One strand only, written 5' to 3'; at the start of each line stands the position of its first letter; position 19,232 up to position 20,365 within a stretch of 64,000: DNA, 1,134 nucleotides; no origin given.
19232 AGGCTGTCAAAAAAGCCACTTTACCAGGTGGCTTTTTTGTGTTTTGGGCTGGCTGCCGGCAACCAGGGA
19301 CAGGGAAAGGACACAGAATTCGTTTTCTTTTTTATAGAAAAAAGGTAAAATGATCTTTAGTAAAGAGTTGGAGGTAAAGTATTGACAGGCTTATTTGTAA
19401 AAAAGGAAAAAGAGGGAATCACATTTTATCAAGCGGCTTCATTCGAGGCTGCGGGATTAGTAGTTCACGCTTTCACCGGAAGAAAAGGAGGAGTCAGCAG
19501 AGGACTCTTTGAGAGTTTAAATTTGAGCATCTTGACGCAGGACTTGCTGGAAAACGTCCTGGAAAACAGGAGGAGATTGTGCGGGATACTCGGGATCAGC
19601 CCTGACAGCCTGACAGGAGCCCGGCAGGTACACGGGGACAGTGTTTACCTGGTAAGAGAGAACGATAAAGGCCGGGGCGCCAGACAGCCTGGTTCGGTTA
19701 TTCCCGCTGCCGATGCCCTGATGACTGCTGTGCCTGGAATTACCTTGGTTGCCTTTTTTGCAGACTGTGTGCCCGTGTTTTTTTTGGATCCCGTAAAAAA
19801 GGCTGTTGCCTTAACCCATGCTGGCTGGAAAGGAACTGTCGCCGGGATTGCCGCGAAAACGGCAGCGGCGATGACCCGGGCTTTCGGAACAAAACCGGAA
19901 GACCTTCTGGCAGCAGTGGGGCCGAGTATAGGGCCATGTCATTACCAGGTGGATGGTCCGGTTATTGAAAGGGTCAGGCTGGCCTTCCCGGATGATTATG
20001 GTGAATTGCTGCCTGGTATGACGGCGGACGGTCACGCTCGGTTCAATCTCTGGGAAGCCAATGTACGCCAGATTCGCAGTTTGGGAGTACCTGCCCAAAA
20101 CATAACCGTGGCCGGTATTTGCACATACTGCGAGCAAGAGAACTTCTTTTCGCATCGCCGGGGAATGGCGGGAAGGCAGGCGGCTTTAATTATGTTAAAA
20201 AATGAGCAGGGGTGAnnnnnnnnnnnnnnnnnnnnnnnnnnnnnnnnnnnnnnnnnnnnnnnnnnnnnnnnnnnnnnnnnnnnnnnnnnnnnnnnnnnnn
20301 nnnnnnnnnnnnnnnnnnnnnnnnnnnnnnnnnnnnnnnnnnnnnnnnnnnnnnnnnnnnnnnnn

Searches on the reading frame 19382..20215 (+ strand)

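Call 5: search_protein_families(library=pfam, proteins=[window:19382-20215:+], max_evalue=0.01)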
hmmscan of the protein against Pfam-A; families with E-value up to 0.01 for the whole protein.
window:19382-20215:+ (277 aa): 1 family
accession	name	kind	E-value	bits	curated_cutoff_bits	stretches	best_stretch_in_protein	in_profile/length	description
PF02578.20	Cu-oxidase_4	-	4.1e-78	262.5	22.9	1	32-271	1-238/238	Multi-copper polyphenol oxidoreductase laccase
